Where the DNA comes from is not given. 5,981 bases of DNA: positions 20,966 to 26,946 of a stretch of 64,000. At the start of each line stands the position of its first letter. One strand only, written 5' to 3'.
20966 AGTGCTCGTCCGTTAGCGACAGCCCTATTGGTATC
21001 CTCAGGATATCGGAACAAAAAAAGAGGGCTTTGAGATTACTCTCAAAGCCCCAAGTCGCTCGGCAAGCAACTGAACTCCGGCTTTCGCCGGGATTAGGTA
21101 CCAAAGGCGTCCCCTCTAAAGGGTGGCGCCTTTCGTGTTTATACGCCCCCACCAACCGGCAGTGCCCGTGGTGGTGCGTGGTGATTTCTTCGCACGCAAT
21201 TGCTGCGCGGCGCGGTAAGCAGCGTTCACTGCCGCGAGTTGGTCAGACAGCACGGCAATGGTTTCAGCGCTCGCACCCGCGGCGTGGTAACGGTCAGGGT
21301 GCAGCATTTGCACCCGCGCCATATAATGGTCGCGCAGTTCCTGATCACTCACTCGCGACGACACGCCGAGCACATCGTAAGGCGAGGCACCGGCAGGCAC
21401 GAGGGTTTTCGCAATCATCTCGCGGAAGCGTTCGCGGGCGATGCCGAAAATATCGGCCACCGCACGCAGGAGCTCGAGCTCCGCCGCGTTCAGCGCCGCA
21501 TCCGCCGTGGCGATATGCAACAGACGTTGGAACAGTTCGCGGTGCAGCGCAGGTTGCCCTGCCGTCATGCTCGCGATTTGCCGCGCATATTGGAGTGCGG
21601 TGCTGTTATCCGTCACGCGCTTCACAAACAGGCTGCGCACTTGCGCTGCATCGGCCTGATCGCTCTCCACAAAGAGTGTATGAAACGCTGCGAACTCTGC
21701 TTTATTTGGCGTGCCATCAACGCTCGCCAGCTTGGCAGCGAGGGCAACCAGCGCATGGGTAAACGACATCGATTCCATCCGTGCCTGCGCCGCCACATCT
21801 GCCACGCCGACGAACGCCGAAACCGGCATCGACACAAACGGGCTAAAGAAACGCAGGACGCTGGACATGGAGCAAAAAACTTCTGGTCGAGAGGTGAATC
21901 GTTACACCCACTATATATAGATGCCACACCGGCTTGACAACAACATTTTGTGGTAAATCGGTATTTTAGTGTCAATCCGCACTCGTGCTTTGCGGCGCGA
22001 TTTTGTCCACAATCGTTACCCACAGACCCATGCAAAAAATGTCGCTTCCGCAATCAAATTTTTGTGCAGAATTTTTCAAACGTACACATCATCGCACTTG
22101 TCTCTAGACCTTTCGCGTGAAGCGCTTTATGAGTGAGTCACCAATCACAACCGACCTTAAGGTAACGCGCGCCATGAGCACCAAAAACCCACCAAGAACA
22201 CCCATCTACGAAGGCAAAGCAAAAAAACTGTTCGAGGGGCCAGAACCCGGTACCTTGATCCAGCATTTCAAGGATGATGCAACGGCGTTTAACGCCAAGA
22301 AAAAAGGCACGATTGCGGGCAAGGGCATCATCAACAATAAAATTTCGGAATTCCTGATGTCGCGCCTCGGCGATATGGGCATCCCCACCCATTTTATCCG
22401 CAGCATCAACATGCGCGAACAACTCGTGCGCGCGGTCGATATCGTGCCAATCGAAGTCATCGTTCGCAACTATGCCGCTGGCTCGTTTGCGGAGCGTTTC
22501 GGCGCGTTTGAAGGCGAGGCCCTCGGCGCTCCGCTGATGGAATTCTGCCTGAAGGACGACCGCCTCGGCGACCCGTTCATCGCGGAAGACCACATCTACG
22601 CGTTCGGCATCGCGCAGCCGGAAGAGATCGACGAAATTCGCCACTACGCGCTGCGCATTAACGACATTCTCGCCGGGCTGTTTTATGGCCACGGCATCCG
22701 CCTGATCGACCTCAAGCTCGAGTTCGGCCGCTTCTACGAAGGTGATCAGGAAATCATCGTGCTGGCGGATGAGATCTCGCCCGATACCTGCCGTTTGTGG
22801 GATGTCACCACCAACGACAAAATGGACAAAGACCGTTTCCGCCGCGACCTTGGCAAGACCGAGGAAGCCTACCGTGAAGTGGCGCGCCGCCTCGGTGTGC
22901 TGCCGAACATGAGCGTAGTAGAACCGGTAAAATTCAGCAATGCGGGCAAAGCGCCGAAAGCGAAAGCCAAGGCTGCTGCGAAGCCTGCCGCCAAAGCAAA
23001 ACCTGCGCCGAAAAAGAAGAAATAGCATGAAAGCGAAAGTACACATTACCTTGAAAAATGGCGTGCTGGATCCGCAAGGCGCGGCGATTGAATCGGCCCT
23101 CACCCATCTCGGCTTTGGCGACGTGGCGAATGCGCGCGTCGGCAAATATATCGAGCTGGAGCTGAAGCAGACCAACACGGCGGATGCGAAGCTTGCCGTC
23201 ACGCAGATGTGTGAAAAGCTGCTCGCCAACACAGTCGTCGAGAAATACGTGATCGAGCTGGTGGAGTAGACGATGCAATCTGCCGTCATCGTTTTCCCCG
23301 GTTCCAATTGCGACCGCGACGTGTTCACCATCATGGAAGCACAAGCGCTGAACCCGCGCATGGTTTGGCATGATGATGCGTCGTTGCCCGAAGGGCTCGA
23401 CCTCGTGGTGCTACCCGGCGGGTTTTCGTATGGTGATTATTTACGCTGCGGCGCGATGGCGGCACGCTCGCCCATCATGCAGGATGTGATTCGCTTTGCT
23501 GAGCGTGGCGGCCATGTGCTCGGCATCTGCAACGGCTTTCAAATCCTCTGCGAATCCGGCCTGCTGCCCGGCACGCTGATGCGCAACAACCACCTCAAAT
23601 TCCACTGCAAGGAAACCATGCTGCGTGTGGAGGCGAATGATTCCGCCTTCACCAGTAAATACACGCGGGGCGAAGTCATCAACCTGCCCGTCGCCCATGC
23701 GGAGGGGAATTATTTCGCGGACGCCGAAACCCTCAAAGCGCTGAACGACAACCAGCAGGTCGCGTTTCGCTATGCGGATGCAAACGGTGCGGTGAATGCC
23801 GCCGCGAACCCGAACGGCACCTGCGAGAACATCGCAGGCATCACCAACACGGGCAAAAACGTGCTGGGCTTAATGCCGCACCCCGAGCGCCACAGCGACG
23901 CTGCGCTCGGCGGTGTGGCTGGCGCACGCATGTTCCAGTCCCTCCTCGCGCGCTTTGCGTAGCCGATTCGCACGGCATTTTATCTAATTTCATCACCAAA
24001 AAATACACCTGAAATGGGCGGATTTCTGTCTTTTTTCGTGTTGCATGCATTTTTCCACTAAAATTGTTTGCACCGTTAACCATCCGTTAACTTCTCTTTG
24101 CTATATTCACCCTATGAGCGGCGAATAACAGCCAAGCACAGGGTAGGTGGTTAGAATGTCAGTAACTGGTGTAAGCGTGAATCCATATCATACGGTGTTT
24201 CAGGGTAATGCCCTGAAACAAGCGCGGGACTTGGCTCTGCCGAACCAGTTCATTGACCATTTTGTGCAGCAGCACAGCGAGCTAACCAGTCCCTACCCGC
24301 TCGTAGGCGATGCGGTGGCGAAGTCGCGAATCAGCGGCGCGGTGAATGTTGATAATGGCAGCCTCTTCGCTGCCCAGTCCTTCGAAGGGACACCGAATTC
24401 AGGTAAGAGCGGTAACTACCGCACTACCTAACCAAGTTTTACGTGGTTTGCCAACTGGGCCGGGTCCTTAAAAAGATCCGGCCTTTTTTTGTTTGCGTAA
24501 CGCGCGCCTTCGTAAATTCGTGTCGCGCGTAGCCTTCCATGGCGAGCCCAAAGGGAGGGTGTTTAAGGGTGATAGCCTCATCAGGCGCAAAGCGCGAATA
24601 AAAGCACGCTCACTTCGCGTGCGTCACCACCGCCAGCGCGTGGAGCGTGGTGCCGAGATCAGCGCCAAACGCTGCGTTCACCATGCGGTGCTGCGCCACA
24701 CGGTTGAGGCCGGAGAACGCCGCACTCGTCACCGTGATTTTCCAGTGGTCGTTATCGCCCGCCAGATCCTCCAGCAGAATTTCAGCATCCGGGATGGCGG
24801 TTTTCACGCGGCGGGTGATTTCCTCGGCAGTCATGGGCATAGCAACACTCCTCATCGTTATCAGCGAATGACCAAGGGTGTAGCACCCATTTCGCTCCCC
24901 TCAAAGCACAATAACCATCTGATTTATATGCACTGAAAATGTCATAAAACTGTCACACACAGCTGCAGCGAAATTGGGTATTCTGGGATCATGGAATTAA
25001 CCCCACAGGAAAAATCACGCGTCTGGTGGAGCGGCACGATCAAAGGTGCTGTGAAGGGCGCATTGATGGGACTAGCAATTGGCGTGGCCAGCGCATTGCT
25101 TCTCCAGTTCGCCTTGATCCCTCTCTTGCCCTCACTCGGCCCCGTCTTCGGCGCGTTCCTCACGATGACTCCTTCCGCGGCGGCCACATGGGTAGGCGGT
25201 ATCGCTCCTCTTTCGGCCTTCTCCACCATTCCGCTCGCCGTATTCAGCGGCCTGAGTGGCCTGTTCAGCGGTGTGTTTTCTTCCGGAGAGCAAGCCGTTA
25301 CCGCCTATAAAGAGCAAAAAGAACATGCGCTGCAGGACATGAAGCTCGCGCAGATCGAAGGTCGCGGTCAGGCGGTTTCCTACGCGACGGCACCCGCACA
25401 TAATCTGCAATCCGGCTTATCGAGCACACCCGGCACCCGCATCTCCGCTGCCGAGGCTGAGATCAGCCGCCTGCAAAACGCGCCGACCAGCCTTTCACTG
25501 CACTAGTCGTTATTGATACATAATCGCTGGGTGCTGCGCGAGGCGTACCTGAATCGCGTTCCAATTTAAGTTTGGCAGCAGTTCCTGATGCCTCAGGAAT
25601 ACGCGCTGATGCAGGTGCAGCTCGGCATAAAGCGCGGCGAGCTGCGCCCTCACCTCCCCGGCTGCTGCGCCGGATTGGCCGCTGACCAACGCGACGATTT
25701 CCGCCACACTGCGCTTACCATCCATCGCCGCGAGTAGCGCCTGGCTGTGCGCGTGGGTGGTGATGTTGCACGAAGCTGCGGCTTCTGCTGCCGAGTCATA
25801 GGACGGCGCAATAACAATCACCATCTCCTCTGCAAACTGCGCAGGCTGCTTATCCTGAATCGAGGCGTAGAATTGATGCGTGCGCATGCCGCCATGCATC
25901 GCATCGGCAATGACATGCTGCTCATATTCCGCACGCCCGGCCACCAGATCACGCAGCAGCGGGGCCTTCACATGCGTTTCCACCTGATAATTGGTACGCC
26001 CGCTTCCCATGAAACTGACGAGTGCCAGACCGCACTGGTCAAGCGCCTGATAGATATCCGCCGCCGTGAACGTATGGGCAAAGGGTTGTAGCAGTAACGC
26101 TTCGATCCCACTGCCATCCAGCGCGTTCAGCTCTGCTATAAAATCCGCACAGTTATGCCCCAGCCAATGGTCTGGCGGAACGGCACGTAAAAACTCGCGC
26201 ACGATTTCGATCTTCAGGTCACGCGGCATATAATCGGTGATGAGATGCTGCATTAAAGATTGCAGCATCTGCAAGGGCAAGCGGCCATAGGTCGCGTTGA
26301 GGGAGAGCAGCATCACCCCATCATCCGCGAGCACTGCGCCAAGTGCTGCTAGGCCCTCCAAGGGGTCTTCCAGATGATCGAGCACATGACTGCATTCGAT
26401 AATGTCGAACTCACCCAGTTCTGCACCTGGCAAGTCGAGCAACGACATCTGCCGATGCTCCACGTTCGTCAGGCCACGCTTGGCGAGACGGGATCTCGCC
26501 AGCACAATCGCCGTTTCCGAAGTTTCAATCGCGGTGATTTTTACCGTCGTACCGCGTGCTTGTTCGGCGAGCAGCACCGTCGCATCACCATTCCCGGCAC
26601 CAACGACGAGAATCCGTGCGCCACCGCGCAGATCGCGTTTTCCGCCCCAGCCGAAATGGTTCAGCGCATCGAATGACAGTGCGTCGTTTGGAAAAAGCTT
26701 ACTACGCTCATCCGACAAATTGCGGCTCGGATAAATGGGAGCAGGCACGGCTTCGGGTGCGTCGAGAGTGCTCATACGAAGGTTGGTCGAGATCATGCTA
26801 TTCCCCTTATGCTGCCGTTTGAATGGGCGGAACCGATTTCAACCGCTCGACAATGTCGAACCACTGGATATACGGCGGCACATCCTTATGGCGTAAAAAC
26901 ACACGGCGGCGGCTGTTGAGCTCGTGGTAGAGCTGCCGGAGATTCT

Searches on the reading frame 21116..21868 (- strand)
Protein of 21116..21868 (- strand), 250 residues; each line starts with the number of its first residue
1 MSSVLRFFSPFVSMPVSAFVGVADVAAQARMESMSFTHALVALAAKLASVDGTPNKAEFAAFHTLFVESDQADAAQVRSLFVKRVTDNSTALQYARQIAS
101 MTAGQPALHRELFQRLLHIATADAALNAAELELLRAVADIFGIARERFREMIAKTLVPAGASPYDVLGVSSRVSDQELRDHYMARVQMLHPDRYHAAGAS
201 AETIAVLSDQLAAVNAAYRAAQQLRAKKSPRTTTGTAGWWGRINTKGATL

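Call 12: search_protein_families(library=pfam, proteins=[window:21116-21868:-], max_evalue=0.00001)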
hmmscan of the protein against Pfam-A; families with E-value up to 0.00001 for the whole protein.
window:21116-21868:- (250 aa): 2 families
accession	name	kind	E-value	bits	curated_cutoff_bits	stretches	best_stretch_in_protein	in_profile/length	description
PF05099.18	TerB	-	2.5e-17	63.7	24.4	1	38-150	2-115/118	Tellurite resistance protein TerB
PF00226.36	DnaJ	-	1.9e-06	28.3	27.8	1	163-197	2-37/63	DnaJ domain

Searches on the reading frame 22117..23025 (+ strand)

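Call 19: search_protein_families(library=pfam, proteins=[window:22117-23025:+], max_evalue=0.00001)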
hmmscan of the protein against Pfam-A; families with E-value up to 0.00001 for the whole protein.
window:22117-23025:+ (302 aa): 1 family
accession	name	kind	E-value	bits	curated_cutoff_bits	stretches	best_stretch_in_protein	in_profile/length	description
PF01259.24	SAICAR_synt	-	8.4e-82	274.9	20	1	30-258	2-232/233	SAICAR synthetase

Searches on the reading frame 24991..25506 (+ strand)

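Call 5: search_protein_families(library=ncbifam, proteins=[window:24991-25506:+], max_evalue=0.01)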
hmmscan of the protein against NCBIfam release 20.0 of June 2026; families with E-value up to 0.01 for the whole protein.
window:24991-25506:+ (171 aa): 0 families

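Call 10: search_protein_families(library=pfam, proteins=[window:24991-25506:+], max_evalue=0.01)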
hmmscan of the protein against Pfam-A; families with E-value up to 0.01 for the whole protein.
window:24991-25506:+ (171 aa): 1 family
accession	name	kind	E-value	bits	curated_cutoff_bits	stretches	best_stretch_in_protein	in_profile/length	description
PF17247.7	DUF5316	-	0.0021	18.2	28.7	1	88-120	19-52/74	Family of unknown function (DUF5316)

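Call 81: search_protein_families(library=phrogs, proteins=[window:24991-25506:+], max_evalue=0.001)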
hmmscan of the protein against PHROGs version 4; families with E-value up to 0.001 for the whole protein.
window:24991-25506:+ (171 aa): 0 families

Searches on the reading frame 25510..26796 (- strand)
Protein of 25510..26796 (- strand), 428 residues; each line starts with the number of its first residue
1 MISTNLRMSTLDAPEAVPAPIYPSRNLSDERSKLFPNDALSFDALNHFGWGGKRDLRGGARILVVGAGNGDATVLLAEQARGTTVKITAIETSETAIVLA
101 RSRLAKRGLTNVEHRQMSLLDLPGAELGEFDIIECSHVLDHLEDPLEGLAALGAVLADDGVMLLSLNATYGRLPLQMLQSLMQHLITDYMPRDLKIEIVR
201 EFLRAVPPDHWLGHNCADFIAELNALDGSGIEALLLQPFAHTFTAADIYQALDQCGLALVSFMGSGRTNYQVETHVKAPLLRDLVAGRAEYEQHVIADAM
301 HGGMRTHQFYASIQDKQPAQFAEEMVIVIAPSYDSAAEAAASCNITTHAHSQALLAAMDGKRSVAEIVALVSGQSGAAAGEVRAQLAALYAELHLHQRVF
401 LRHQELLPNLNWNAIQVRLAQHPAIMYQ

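Call 6: search_protein_families(library=ncbifam, proteins=[window:25510-26796:-], max_evalue=0.001)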
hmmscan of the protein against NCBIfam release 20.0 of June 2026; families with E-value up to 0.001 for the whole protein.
window:25510-26796:- (428 aa): 13 families
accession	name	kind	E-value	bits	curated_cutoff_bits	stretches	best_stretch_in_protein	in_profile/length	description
TIGR01983.1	UbiG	equivalog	2.9e-11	43.1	102.95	1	59-165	50-152/228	bifunctional 2-polyprenyl-6-hydroxyphenol methylase/3-demethylubiquinol 3-O-methyltransferase UbiG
NF004851.0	PRK06202.1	equivalog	7.3e-11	41.9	243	1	59-149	61-150/237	hypothetical protein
NF043040.1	corrin_prot_MT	hypoth_equivalog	5.4e-07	29.3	180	1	58-165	41-148/216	corrinoid protein-associated methyltransferase CpaM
NF008823.0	PRK11873.1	subfamily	8.4e-06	25.5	263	1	55-179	74-196/272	arsenite methyltransferase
NF001240.0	PRK00216.1-1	equivalog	3.9e-05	22.8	378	1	55-164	60-168/251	bifunctional demethylmenaquinone methyltransferase/2-methoxy-6-polyprenyl-1,4-benzoquinol methylase UbiE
NF045667.1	MTase_DVU1556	equivalog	6.3e-05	22.5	155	1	57-165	21-120/213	DVU_1556 family methyltransferase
NF001243.0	PRK00216.1-4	equivalog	6.6e-05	22.4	235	1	55-168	44-154/237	demethylmenaquinone methyltransferase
TIGR01934.1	MenG_MenH_UbiE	subfamily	6.6e-05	22.3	158.35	1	59-164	40-141/223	ubiquinone/menaquinone biosynthesis methyltransferase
NF047649.1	MTase_UXPK_star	exception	0.00022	20.4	460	1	55-165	74-182/283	methyltransferase/UXPK-star double selenoprotein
TIGR02752.1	MenG_heptapren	equivalog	0.00037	20.1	419.85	1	55-160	42-145/231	demethylmenaquinone methyltransferase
TIGR02021.1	BchM-ChlM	equivalog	0.00068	19.1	158.9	0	55-142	51-131/218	magnesium protoporphyrin IX methyltransferase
NF011650.0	PRK15068.1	equivalog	0.00076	18.5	209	0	60-164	124-225/324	tRNA 5-methoxyuridine(34)/uridine 5-oxyacetic acid(34) synthase CmoB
NF041536.1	ArsM_DUF2284_UU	exception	0.00097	17.6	575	0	56-166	74-182/459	arsenite methyltransferase/DUF2284 domain selenoprotein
